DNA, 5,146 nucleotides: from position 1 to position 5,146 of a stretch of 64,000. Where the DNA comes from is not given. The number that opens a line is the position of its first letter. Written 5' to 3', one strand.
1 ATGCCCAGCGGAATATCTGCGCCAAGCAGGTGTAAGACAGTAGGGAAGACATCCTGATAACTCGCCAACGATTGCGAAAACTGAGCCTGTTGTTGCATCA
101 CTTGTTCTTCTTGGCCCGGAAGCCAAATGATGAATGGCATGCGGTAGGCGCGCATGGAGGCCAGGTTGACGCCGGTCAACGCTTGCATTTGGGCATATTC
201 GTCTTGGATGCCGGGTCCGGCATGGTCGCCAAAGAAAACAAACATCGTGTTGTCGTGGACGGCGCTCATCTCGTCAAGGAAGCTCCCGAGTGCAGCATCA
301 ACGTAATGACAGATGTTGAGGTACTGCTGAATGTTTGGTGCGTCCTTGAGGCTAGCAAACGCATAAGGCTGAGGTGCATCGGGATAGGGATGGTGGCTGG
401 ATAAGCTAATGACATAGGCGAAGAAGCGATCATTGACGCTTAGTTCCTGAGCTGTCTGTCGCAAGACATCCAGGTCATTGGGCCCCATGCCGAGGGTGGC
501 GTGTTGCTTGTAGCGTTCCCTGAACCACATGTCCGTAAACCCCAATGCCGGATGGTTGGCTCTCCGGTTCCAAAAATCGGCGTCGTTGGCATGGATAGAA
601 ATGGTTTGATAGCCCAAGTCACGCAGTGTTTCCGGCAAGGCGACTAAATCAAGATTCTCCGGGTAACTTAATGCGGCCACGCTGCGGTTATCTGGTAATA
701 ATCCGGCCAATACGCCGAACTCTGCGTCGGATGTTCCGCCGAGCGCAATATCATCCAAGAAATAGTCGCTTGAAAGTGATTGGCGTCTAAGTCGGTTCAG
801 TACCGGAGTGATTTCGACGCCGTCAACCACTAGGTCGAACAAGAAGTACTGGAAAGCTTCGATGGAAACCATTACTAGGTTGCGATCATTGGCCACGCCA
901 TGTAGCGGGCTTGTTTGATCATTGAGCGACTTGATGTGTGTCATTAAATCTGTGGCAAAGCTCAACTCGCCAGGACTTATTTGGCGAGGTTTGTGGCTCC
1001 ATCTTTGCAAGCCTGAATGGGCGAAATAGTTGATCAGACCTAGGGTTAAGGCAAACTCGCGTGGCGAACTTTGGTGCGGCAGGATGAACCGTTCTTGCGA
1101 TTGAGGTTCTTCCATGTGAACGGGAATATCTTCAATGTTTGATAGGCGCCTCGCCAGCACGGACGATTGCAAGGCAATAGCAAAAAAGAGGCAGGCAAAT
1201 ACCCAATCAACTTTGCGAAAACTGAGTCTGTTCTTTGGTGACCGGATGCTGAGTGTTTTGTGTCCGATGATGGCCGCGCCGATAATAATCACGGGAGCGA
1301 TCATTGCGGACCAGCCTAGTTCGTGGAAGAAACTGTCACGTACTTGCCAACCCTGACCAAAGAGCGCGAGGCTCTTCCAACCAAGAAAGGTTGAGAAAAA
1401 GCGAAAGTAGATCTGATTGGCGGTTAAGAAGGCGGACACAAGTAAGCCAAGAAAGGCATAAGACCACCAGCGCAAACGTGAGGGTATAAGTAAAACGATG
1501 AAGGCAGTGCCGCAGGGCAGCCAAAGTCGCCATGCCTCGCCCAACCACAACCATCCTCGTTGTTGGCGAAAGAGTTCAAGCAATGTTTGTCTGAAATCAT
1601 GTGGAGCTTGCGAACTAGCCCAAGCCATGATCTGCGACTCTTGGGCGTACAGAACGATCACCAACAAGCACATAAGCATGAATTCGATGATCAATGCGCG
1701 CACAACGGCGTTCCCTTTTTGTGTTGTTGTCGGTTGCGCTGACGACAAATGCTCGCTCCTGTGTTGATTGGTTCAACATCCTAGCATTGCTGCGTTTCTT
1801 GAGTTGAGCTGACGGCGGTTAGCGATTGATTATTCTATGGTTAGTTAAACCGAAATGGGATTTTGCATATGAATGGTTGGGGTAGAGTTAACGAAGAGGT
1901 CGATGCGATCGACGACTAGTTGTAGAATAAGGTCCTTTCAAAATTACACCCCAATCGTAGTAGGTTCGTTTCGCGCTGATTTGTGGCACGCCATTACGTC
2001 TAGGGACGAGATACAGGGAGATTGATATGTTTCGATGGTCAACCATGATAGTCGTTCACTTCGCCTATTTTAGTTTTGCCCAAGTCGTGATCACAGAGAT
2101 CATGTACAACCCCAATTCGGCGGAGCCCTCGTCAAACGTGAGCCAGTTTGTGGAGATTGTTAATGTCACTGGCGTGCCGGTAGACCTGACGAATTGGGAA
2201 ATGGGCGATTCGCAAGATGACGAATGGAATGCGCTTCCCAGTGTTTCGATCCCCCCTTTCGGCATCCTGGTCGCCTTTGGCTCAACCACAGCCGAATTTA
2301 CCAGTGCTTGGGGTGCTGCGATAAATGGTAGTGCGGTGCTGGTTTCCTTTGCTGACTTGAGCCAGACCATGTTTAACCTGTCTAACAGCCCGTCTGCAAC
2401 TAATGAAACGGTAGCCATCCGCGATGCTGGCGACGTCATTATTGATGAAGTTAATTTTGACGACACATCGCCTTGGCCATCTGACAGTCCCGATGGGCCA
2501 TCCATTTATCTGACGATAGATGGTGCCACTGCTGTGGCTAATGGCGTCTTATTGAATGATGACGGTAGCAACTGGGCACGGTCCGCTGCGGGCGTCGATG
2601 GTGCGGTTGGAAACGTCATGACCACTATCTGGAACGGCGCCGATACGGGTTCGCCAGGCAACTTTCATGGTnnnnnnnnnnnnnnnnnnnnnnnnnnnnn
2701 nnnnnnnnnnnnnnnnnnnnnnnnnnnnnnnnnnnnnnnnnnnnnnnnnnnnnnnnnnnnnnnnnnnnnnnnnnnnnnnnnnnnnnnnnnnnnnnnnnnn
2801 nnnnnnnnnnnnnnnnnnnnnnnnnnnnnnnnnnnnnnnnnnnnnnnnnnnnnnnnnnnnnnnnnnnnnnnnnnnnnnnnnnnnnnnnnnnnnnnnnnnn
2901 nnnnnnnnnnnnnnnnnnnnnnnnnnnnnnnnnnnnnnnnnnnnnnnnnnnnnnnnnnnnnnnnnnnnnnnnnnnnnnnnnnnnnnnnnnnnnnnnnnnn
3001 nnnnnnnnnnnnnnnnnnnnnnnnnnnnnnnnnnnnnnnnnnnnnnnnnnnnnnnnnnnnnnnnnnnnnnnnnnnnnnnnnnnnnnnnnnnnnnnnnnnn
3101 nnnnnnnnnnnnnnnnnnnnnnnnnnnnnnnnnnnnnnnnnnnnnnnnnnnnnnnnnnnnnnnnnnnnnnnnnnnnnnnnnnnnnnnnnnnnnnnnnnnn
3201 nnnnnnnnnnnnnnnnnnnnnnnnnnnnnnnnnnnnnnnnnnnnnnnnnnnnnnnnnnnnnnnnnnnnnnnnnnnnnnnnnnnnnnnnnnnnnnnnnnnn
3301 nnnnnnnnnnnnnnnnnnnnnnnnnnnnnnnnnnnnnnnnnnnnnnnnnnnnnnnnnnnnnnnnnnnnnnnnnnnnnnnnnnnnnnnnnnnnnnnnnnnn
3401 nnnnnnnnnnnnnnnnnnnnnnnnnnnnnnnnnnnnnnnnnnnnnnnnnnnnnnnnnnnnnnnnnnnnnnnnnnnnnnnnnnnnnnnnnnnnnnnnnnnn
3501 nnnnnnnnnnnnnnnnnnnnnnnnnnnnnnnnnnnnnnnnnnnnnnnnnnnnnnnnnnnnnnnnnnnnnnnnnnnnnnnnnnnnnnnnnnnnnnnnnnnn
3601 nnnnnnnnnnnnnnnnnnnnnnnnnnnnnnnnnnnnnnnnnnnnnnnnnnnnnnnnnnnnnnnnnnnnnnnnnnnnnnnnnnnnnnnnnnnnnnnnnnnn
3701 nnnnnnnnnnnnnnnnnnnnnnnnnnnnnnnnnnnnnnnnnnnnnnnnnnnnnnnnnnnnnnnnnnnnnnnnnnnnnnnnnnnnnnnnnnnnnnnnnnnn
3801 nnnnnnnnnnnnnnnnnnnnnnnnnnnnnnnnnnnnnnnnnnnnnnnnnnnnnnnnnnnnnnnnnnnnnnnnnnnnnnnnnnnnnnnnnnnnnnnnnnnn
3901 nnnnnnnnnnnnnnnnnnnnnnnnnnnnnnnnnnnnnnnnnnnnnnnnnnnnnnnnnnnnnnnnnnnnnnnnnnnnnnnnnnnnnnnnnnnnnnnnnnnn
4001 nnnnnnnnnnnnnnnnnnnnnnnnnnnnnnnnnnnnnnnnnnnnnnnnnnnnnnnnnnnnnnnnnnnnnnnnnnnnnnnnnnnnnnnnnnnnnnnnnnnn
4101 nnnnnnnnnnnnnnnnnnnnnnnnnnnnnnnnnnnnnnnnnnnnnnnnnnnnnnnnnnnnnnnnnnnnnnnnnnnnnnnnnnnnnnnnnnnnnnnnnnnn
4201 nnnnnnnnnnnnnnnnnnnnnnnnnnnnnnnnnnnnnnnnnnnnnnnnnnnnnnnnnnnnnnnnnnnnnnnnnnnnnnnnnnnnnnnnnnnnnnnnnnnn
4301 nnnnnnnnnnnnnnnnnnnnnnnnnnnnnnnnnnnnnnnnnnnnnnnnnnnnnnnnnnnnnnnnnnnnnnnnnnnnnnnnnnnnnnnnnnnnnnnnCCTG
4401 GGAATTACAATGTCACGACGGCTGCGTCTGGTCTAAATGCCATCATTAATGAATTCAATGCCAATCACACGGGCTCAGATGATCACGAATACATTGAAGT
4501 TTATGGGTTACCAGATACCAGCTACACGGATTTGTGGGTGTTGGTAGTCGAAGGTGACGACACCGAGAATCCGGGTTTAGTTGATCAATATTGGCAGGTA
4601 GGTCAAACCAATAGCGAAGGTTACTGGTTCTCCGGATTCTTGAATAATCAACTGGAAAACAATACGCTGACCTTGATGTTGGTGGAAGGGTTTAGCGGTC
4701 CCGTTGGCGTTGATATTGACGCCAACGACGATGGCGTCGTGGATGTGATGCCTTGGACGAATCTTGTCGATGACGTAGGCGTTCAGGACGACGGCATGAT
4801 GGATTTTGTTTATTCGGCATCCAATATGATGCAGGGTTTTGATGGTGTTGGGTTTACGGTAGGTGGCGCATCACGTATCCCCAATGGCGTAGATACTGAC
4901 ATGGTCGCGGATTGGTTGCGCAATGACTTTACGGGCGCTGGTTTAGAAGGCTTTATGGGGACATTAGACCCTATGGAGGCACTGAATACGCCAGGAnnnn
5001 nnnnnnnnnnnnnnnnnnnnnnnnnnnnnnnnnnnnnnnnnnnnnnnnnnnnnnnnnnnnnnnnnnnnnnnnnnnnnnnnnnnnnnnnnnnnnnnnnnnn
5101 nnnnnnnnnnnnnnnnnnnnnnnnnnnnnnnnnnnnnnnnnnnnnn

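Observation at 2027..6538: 1503-aa secreted nuclease built from internally repeated lamin-tail-domain units and a C-terminal Endonuclease-I-like domain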

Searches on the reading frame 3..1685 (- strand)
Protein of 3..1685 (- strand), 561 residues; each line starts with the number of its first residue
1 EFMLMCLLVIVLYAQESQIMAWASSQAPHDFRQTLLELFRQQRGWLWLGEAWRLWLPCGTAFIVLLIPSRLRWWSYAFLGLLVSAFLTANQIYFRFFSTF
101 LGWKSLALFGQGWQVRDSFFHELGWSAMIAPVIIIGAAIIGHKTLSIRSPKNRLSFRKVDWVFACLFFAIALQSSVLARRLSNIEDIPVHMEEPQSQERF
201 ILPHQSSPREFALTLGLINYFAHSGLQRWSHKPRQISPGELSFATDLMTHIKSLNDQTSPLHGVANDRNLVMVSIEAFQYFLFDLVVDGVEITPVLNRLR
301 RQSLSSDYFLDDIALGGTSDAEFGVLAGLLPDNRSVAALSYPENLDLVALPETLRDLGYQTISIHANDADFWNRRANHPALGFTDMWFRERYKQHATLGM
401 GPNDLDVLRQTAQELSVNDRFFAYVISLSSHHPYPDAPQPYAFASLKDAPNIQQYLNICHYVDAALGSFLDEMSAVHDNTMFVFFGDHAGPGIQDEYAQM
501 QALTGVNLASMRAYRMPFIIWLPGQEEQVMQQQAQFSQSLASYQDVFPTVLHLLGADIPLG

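Call 38: search_protein_families(library=pfam, proteins=[window:3-1685:-], max_evalue=0.001)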
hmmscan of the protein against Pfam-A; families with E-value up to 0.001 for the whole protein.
window:3-1685:- (561 aa): 1 family
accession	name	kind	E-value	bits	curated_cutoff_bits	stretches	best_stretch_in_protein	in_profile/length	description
PF00884.28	Sulfatase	-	1.9e-35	123.1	25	1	268-556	1-301/301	Sulfatase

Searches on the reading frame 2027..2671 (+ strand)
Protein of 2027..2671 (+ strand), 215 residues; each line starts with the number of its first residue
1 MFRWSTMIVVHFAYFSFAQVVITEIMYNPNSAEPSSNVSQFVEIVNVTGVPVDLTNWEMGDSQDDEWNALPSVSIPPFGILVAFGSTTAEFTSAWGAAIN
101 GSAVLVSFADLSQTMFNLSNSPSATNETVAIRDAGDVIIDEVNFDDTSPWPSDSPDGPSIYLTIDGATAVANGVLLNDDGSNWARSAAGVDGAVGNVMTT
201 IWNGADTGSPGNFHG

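Call 14: search_protein_families(library=pfam, proteins=[window:2027-2671:+], max_evalue=10)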
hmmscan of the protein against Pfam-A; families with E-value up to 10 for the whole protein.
window:2027-2671:+ (215 aa): 2 families
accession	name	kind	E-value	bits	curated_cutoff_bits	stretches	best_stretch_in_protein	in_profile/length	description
PF00932.25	LTD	-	4.5e-12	46.8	34.3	1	18-143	6-106/109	Lamin Tail Domain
PF21832.1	DUF6892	-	0.061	14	24.6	1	10-43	2-35/136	Family of unknown function (DUF6892)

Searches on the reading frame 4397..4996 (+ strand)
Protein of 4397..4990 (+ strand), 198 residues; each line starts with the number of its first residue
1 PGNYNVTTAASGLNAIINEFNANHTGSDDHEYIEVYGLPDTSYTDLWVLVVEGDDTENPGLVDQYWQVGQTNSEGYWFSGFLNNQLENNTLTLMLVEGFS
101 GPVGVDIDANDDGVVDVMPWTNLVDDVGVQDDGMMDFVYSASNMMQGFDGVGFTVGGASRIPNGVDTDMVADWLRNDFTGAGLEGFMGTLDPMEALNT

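Call 14: search_protein_families(library=pfam, proteins=[window:4397-4990:+], max_evalue=10)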
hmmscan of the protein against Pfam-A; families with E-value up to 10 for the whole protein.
window:4397-4990:+ (198 aa): 0 families

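Call 20: search_solved_structures(query=A1, max_evalue=10, show_alignments=2)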
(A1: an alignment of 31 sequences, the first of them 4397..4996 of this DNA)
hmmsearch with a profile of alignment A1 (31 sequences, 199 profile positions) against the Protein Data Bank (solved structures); distinct sequences matched with E-value up to 10: 4.
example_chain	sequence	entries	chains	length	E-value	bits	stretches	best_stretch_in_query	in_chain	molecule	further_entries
6kth_A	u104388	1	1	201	0.12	15.2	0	105-140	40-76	Juvenile hormone diol kinase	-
2jt3_A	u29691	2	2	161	0.85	12.4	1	35-124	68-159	Troponin C | Troponin C, slow skeletal and cardiac muscles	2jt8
8bav_C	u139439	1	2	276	1.3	11.8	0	78-121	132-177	Secretagogin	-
2luc_A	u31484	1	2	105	1.3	11.8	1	101-128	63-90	Protein S100-A11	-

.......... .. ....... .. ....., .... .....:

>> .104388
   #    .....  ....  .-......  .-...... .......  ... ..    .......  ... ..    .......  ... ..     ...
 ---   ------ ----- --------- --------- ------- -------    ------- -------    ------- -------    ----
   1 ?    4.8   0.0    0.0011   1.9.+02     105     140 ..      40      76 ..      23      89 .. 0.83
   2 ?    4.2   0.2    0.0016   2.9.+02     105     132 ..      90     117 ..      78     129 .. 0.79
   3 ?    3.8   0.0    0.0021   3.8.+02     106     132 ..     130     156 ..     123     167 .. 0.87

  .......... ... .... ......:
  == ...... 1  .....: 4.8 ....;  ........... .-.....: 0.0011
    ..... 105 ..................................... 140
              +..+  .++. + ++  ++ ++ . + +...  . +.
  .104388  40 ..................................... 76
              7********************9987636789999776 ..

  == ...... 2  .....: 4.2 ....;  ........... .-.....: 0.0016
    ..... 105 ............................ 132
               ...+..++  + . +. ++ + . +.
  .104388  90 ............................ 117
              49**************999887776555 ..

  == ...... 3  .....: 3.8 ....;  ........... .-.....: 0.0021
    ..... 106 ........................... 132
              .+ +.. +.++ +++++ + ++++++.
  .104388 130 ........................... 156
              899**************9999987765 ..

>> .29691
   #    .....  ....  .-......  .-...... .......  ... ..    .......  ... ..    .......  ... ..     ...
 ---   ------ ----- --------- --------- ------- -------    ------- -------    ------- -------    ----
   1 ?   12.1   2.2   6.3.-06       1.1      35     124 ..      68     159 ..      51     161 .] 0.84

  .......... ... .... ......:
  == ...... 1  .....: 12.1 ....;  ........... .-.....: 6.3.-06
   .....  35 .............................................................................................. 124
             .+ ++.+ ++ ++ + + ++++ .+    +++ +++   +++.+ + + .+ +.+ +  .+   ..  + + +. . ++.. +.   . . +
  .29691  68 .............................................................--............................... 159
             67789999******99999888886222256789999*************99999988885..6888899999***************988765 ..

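Call 25: predict_structure(alignment_id=A1)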
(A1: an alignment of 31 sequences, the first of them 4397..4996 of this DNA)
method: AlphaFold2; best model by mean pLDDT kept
length: 200 residues; sequences in the alignment: 31
mean_pLDDT: 85.0   pTM: 0.84
mean pLDDT of the five models: 85.0, 84.9, 84.7, 83.3, 83.1
residues with pLDDT >= 90: 114; 70-90: 45; 50-70: 34; < 50: 7
segments of 3 or more residues with pLDDT < 50: 1-4
pLDDT, mean of each block of 10 residues (from residue 1): 46 80 73 93 97 93 97 92 89 97 97 95 96 92 89 88 87 78 57 63
secondary structure, 60 per line:
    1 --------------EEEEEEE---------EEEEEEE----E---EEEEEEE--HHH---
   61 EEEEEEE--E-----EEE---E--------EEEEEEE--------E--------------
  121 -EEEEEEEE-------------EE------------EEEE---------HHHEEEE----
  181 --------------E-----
elements in order: E15-21 E31-37 E46-52 E61-67 E76-78 E91-97 E122-129 E157-160 E173-176

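Call 28: fold_search(model_id=the predicted structure, library=pdb)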
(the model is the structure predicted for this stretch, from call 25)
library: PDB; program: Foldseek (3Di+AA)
matches with E <= 10: 1750; with E <= 0.001: 0
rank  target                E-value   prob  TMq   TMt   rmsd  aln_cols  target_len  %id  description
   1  8rj7_D                2.9e-02  0.54  0.27  0.38   7.1       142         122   13  The crystal structure of the SARS-CoV-2 receptor binding domain in complex with the neutralizing nanobody 1.29 (released 2024-11-27)
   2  1qvy_A                3.3e-02  0.63  0.25  0.33   6.3       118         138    5  Crystal structure of RhoGDI K(199,200)R double mutant (released 2004-02-10)
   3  4y7m_A                3.3e-02  0.57  0.28  0.38   8.2       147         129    7  T6SS protein TssM C-terminal domain (835-1129) from EAEC (released 2015-08-05)
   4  4r0l_D                3.7e-02  0.51  0.24  0.34   7.5       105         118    7  Anti-canine CD28 antibody, 1C6, bound canine CD28 (released 2015-07-08)
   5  9mtk_H                3.9e-02  0.54  0.23  0.34   5.9        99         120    9  Structure of porcine Fab 24-1G17 in complex with influenza H1N1 A/Hawaii/70/2019 hemagglutinin (released 2025-09-24)
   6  1fst_B                3.9e-02  0.51  0.26  0.32   7.8       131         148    7  CRYSTAL STRUCTURE OF TRUNCATED HUMAN RHOGDI TRIPLE MUTANT (released 2001-05-02)
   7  7elx_C                4.9e-02  0.57  0.25  0.36   7.0       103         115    9  The crystal structure of CTLA-4 and Fab (released 2021-06-30)
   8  6z2p_A                5.2e-02  0.63  0.26  0.17   5.7        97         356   12  Crystal structure of catalytic inactive OgpA from Akkermansia muciniphila in complex with an O-glycopeptide (glycodros (released 2020-09-30)
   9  8tzu_D                5.2e-02  0.38  0.25  0.34   8.9       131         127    9  OC43 S1b domain in complex with WNb 293 and WNb 317 (released 2024-05-01)
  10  9ook_H                5.2e-02  0.35  0.25  0.32   9.4       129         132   13  Cryo-EM structure of vaccine-elicited antibody T3_QB_G12 in complex with HIV Env trimer Q23-APEX-GT1 (released 2025-11-05)
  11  4v11_A                6.1e-02  0.47  0.25  0.30   8.8       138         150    9  Structure of Synaptotagmin-1 with SV2A peptide phosphorylated at Thr84 (released 2015-02-25)
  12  8rj7_B                6.1e-02  0.38  0.26  0.36   6.6       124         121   13  The crystal structure of the SARS-CoV-2 receptor binding domain in complex with the neutralizing nanobody 1.29 (released 2024-11-27)
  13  2jht_A                6.5e-02  0.54  0.25  0.33   6.9       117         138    7  CRYSTAL STRUCTURE OF RHOGDI K135T,K138T,K141T MUTANT (released 2007-05-08)
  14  3ly6_A                7.3e-02  0.69  0.28  0.10   7.7       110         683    9  Crystal structure of human transglutaminase 2 complex with adenosine 5' Triphosphate (released 2010-08-18)
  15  4b50                  7.3e-02  0.66  0.28  0.40   5.4       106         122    8  Crystal structure of the HIV-1 gp41 MPER-specific llama VHH 2H10 (released 2013-03-27)
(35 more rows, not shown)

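Call 59: search_protein_representatives(alignment_id=A1)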
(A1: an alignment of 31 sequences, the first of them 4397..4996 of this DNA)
Query: 31 sequences, 199 profile positions. Proteins with E-value up to 0.001 (for the whole library): 2772; up to 1e-10: 1631; up to 1e-30: 500. The best 150 are listed.
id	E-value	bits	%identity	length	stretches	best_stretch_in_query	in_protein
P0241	0.0e+00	1387.0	-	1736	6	8-198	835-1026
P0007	0.0e+00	1057.1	-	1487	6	3-198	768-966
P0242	0.0e+00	1023.5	-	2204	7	9-198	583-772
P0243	2.3e-230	774.9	-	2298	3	12-198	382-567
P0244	3.2e-212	715.7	-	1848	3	9-198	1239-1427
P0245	6.3e-212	714.7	-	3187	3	8-198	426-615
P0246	7.7e-177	600.2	-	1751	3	7-198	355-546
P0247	9.6e-168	570.5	-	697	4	1-198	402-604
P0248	3.0e-159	542.8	-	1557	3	8-198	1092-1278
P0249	1.7e-157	537.1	-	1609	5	8-198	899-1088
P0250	1.4e-155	530.8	-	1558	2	11-198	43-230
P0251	1.7e-154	527.2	-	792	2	7-198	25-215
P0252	7.3e-151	515.4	-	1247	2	10-198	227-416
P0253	2.0e-142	487.9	-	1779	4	11-198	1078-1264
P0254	1.2e-140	482.1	-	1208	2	10-198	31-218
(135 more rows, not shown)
